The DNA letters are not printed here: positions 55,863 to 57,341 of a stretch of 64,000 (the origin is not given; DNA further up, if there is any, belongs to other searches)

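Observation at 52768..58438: OafA-type O-acetyltransferase followed by three tandem genes for secreted TSP3-repeat / stand-alone SGNH-domain proteins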

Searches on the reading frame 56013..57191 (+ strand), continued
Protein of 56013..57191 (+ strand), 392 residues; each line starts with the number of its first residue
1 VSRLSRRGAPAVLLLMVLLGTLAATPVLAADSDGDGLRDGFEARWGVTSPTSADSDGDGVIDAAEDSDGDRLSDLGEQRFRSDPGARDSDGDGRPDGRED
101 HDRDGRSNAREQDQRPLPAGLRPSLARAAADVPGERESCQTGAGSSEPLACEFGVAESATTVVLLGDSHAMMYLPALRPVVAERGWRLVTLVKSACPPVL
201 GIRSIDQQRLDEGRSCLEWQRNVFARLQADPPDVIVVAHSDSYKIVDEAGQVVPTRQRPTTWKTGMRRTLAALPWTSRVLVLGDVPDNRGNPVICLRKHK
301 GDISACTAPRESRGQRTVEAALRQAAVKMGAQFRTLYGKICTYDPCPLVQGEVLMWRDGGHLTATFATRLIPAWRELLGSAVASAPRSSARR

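Call 31: fold_search(model_id=the predicted structure, library=pdb)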
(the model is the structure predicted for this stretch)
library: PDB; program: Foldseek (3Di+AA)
matches with E <= 10: 1386; with E <= 0.001: 19
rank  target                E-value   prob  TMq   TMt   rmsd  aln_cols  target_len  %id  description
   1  6se1                  1.6e-10  1.00  0.45  0.65   4.4       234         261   17  Structure of Salmonella ser. Paratyphi A lipopolysaccharide acetyltransferase periplasmic domain (released 2020-08-26)
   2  8gr2                  5.8e-06  1.00  0.37  0.64   7.2       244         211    9  Crystal structure of the GDSL-family esterase CJ0610C from Campylobacter jejuni (released 2022-11-16)
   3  4h08                  1.0e-05  1.00  0.37  0.65   5.6       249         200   11  Crystal structure of a putative hydrolase (BT3161) from Bacteroides thetaiotaomicron VPI-5482 at 1.80 A resolution (released 2012-10-17)
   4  8zbc_C                3.2e-05  1.00  0.36  0.61   6.7       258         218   15  An acyltransferase with selective perhydrolytic activity (released 2025-04-30)
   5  8tlb                  3.6e-05  1.00  0.37  0.64   5.4       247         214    9  Crystal structure of the peptidoglycan O-acetyltransferase B (PatB) from Campylobacter jejuni, catalytic domain (released 2024-12-18)
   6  8zbc_B                5.4e-05  1.00  0.36  0.58   7.0       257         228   15  An acyltransferase with selective perhydrolytic activity (released 2025-04-30)
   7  3p94_C                1.1e-04  1.00  0.30  0.52   7.2       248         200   10  Crystal structure of a GDSL-like Lipase (BDI_0976) from Parabacteroides distasonis ATCC 8503 at 1.93 A resolution (released 2010-11-03)
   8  4q9a_A                1.4e-04  1.00  0.34  0.56   6.3       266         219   11  Crystal structure of a putative GDSL-like lipase (PARMER_00689) from Parabacteroides merdae ATCC 43184 at 2.86 A resol (released 2014-06-25)
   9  4ppy_B                1.8e-04  1.00  0.32  0.52   6.2       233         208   12  Crystal structure of a putative acylhydrolase (BF3764) from Bacteroides fragilis NCTC 9343 at 2.00 A resolution (released 2014-04-02)
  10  4q9a_B                2.4e-04  1.00  0.34  0.56   6.2       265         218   11  Crystal structure of a putative GDSL-like lipase (PARMER_00689) from Parabacteroides merdae ATCC 43184 at 2.86 A resol (released 2014-06-25)
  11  3mil_A                2.5e-04  1.00  0.36  0.54   6.6       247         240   10  Crystal structure of isoamyl acetate-hydrolyzing esterase from Saccharomyces cerevisiae (released 2010-11-24)
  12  9hi4_D                2.8e-04  1.00  0.34  0.59   6.6       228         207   10  Structure of FI6-focused design_03 scaffold in complex with FI6-Fab (released 2025-12-03)
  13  9hi5_B                2.8e-04  1.00  0.28  0.46   7.9       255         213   10  Structure of scaffold FI6-focused design_02 (released 2025-12-03)
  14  6lfc_D                3.2e-04  1.00  0.30  0.59   5.6       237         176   14  E. coli Thioesterase I mutant DG (released 2020-07-15)
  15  3mil_B                3.3e-04  1.00  0.36  0.54   6.6       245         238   10  Crystal structure of isoamyl acetate-hydrolyzing esterase from Saccharomyces cerevisiae (released 2010-11-24)
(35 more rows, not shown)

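Call 32: find_related_loci(query=A1, collection=genome_contigs, flank=10000)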
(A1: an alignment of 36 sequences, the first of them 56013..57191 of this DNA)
Query A1 (392 aa) in genome_contigs; peptide patterns used: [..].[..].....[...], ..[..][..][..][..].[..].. (x = any residue, [..] = any of these).
211 stretches matched a pattern; 83 encode a relative of the query (tblastn E <= 1e-3); the best 80 are kept; 72 distinct loci.
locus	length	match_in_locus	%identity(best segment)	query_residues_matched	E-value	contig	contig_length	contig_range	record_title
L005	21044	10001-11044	63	31-378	7e-140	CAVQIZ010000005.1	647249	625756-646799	MAG: uncultured Chloroflexia bacterium isolate MFD09779.bin.2.43 genome assembly, contig: contig_46545, whole genome sho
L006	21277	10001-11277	62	31-386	9e-136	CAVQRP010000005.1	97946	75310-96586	MAG: uncultured Chloroflexia bacterium isolate MFD09779.bin.2.236 genome assembly, contig: contig_18639, whole genome sh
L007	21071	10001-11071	57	31-387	4e-134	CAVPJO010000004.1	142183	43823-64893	MAG: uncultured Chloroflexia bacterium isolate MFD09964.bin.2.79 genome assembly, contig: contig_25769, whole genome sho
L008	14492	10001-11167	57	1-383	6e-134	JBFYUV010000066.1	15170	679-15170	MAG: Chloroflexota bacterium isolate PPR_0304 k121_4425020, whole genome shotgun sequence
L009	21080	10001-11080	58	26-382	2e-130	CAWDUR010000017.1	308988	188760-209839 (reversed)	MAG: uncultured Chloroflexia bacterium isolate MFD05674.bin.3.445 genome assembly, contig: contig_37457, whole genome sh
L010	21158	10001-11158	52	1-387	4e-129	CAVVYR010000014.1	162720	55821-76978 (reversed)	MAG: uncultured Chloroflexia bacterium isolate MFD03804.bin.2.50 genome assembly, contig: contig_38115, whole genome sho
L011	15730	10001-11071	56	29-385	1e-127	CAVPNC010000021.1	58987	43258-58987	MAG: uncultured Chloroflexia bacterium isolate MFD09964.bin.2.136 genome assembly, contig: contig_74408, whole genome sh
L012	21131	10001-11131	57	12-383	2e-127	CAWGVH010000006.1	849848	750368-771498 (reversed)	MAG: uncultured Chloroflexia bacterium isolate MFD02809.bin.2.210 genome assembly, contig: contig_64370, whole genome sh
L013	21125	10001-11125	53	7-382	7e-127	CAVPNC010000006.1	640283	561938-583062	MAG: uncultured Chloroflexia bacterium isolate MFD09964.bin.2.136 genome assembly, contig: contig_17750, whole genome sh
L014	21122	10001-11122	55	13-385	1e-126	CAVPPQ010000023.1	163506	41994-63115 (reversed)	MAG: uncultured Chloroflexia bacterium isolate MFD09848.bin.1.119 genome assembly, contig: contig_42393, whole genome sh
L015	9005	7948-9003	56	11-362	3e-126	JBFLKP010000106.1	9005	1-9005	MAG: Candidatus Limnocylindrales bacterium isolate RS2.bin12 k97_136459, whole genome shotgun sequence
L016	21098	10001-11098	53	26-391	3e-124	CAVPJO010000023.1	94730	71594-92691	MAG: uncultured Chloroflexia bacterium isolate MFD09964.bin.2.79 genome assembly, contig: contig_86078, whole genome sho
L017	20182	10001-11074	56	29-386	4e-120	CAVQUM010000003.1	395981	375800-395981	MAG: uncultured Chloroflexia bacterium isolate MFD09964.bin.2.52 genome assembly, contig: contig_13896, whole genome sho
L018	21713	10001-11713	55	41-385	9e-120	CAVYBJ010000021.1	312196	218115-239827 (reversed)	MAG: uncultured Chloroflexia bacterium isolate MFD02979.bin.2.161 genome assembly, contig: contig_39029, whole genome sh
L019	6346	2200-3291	52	23-385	4e-116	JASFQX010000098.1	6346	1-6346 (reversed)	MAG: Chloroflexota bacterium isolate D0819U12remetaG_Bin_354 D0819U12remetaG_FD_scaffold_865_c1, whole genome shotgun se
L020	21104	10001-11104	51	11-378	3e-113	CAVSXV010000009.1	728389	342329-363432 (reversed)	MAG: uncultured Chloroflexia bacterium isolate MFD05684.bin.2.109 genome assembly, contig: contig_52211, whole genome sh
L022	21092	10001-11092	52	15-378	2e-112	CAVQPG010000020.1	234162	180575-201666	MAG: uncultured Chloroflexia bacterium isolate MFD09779.bin.2.28 genome assembly, contig: contig_7801, whole genome shot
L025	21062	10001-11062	50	25-378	4e-100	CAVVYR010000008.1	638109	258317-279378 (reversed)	MAG: uncultured Chloroflexia bacterium isolate MFD03804.bin.2.50 genome assembly, contig: contig_34110, whole genome sho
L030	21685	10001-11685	41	7-378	3e-81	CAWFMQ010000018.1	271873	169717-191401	MAG: uncultured Chloroflexia bacterium isolate MFD02134.bin.2.59 genome assembly, contig: contig_72806, whole genome sho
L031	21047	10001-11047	43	29-378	1e-86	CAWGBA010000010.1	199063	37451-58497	MAG: uncultured Chloroflexia bacterium isolate MFD06714.bin.2.115 genome assembly, contig: contig_59903, whole genome sh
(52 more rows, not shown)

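Call 34: search_solved_structures(query=A1, max_evalue=10, show_alignments=3)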
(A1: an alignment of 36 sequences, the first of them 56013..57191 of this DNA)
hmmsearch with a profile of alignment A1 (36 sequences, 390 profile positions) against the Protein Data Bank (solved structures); distinct sequences matched with E-value up to 10: 4.
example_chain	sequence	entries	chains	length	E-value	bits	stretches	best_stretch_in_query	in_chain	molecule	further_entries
7c7r_B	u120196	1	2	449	0.00013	24.4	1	21-61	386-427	Biofilm-associated surface protein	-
7c7u_A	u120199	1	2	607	0.00028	23.3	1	21-61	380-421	Biofilm-associated surface protein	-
9n2d_D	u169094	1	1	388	0.17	14.1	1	46-105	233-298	Bam M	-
6mi5_X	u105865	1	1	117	7.5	8.7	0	23-97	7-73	Lanmodulin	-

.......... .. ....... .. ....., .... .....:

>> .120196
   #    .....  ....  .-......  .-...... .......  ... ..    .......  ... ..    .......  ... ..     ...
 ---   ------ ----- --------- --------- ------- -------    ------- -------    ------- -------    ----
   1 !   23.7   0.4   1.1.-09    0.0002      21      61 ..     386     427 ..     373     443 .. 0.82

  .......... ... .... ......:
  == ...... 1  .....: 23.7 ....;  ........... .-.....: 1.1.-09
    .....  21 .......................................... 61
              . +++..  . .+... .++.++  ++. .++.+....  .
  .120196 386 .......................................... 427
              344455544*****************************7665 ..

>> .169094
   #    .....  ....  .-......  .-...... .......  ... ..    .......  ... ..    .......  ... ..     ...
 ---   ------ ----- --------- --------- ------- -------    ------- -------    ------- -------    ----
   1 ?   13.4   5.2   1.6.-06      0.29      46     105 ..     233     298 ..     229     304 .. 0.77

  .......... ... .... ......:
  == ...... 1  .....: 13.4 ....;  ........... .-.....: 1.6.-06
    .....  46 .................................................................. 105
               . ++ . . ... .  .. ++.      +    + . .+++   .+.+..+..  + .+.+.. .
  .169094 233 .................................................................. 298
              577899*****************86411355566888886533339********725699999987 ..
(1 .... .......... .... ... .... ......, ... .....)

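Call 41: search_protein_families(library=pfam, proteins=[L008:5164-6183:+, L008:6324-6563:+, L008:6713-8773:+, L008:8760-9995:+, L008:9992-11200:+, L008:11083-12435:+, L008:12738-13415:-, L008:3933-5474:-], max_evalue=0.01)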
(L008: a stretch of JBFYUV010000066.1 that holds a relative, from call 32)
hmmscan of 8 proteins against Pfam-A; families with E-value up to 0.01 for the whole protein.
L008:5164-6183:+ (339 aa): 1 family
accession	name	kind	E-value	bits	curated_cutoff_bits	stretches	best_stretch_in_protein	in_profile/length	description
PF06662.19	C5-epim_C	-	3e-24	86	23.3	1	163-322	19-183/188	D-glucuronyl C5-epimerase C-terminus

L008:6324-6563:+ (79 aa): 2 families
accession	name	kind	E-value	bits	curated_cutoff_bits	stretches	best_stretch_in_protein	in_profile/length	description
PF23778.1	Phage_holin_2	-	7.6e-05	23.3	32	1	8-61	38-91/92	Putative phage holin family 2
PF14012.11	DUF4229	-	0.0091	16.5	27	0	11-71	11-67/68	Protein of unknown function (DUF4229)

L008:6713-8773:+ (686 aa): 2 families
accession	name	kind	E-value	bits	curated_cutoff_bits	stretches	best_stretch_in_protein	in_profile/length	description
PF19040.6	SGNH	-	6.5e-36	124.7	27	1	432-670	2-245/248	SGNH domain (fused to AT3 domains)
PF01757.29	Acyl_transf_3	-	4.7e-30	105.2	31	1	13-335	3-321/326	Acyltransferase domain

L008:8760-9995:+ (411 aa): 1 family
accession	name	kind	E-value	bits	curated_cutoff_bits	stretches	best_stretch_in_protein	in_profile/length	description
PF19040.6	SGNH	-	2.7e-27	96.5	27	1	161-385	12-245/248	SGNH domain (fused to AT3 domains)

L008:9992-11200:+ (402 aa): 2 families
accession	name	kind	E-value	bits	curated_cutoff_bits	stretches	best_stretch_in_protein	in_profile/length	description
PF19040.6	SGNH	-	4.9e-31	108.7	27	1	156-383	11-246/248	SGNH domain (fused to AT3 domains)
PF18884.5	TSP3_bac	-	0.0031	17.8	25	1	39-52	1-14/22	Bacterial TSP3 repeat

L008:11083-12435:+ (450 aa): 2 families
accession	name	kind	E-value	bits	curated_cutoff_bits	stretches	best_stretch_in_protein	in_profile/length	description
PF19040.6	SGNH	-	1.8e-28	100.4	27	1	201-437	1-247/248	SGNH domain (fused to AT3 domains)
PF18884.5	TSP3_bac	-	1.6e-07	31.5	25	1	93-106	1-14/22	Bacterial TSP3 repeat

L008:12738-13415:- (225 aa): 1 family
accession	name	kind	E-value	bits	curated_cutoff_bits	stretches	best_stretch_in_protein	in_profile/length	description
PF01814.28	Hemerythrin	-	7e-07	30.2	25.3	1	71-197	7-121/127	Hemerythrin HHE cation binding domain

L008:3933-5474:- (513 aa): 3 families
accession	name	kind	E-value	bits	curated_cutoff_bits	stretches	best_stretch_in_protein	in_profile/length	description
PF10509.15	GalKase_gal_bdg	-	3.3e-21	75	23.1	1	147-186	11-49/49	Galactokinase galactose-binding signature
PF00288.32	GHMP_kinases_N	-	1.3e-16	61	22.3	1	220-306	2-86/87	GHMP kinases N terminal domain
PF08544.19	GHMP_kinases_C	-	1.5e-12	48.2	21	1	409-490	2-84/85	GHMP kinases C terminal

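Call 51: find_encoding_contigs(protein=P0016, flank=8000, max_places=1)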
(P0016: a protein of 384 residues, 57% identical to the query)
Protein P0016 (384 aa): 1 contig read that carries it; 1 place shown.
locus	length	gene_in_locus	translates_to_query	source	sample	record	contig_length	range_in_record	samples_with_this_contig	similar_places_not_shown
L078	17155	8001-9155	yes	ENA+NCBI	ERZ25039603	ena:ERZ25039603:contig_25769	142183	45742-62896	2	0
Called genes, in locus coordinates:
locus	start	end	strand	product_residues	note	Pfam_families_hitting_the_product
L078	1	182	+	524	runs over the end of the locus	PF01225:Mur_ligase, PF08245:Mur_ligase_M, PF02875:Mur_ligase_C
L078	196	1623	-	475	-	PF00144:Beta-lactamase, PF13354:Beta-lactamase2 (faint)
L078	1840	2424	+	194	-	-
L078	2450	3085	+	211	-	-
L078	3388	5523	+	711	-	PF13328:HD_4, PF01966:HD, PF04607:RelA_SpoT, PF02824:TGS, PF19296:RelA_AH, PF28438:RelA_RIS, PF01842:ACT, PF13291:ACT_4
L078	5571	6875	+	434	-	PF13393:tRNA-synt_His, PF00587:tRNA-synt_2b, PF03129:HGTP_anticodon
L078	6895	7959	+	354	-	PF02388:FemAB (faint), PF13480:Acetyltransf_6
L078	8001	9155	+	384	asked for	PF19040:SGNH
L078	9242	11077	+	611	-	PF01336:tRNA_anti-codon, PF00152:tRNA-synt_2, PF02938:GAD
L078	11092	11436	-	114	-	-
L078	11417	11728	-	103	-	-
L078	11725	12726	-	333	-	-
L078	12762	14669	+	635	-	PF00009:GTP_EFTU, PF01926:MMR_HSR1 (faint), PF22042:EF-G_D2, PF03144:GTP_EFTU_D2 (weak), PF00679:EFG_C, PF21018:BipA_C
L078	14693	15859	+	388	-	PF00266:Aminotran_5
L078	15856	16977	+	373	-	PF03054:tRNA_Me_trans, PF20259:tRNA_Me_trans_M, PF20258:tRNA_Me_trans_C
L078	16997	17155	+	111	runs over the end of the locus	-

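Call 52: find_encoding_contigs(protein=P0058, flank=8000, max_places=1)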
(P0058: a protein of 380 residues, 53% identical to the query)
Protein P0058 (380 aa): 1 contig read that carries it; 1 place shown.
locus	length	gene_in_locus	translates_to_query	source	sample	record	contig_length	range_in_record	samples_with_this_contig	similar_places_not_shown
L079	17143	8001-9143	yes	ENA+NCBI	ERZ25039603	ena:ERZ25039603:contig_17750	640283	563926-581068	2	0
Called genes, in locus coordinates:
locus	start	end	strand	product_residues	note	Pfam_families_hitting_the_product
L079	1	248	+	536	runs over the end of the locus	PF01225:Mur_ligase, PF08245:Mur_ligase_M, PF02875:Mur_ligase_C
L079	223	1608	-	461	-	PF00144:Beta-lactamase, PF13354:Beta-lactamase2 (faint)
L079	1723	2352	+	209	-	-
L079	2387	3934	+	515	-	PF13328:HD_4, PF01966:HD, PF04607:RelA_SpoT, PF02824:TGS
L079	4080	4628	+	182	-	PF28438:RelA_RIS, PF13291:ACT_4, PF01842:ACT, PF22629:ACT_AHAS_ss (weak)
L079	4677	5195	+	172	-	PF13393:tRNA-synt_His, PF00587:tRNA-synt_2b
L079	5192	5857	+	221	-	PF13393:tRNA-synt_His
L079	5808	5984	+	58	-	-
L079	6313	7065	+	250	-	PF02388:FemAB (faint), PF13480:Acetyltransf_6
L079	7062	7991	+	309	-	PF00892:EamA, PF08449:UAA (faint), PF00892:EamA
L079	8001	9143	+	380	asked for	PF19040:SGNH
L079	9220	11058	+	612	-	PF01336:tRNA_anti-codon, PF00152:tRNA-synt_2, PF02938:GAD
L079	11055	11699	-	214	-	PF12804:NTP_transf_3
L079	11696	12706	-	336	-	-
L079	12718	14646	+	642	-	PF00009:GTP_EFTU, PF01926:MMR_HSR1 (faint), PF22042:EF-G_D2, PF03144:GTP_EFTU_D2 (weak), PF00679:EFG_C, PF21018:BipA_C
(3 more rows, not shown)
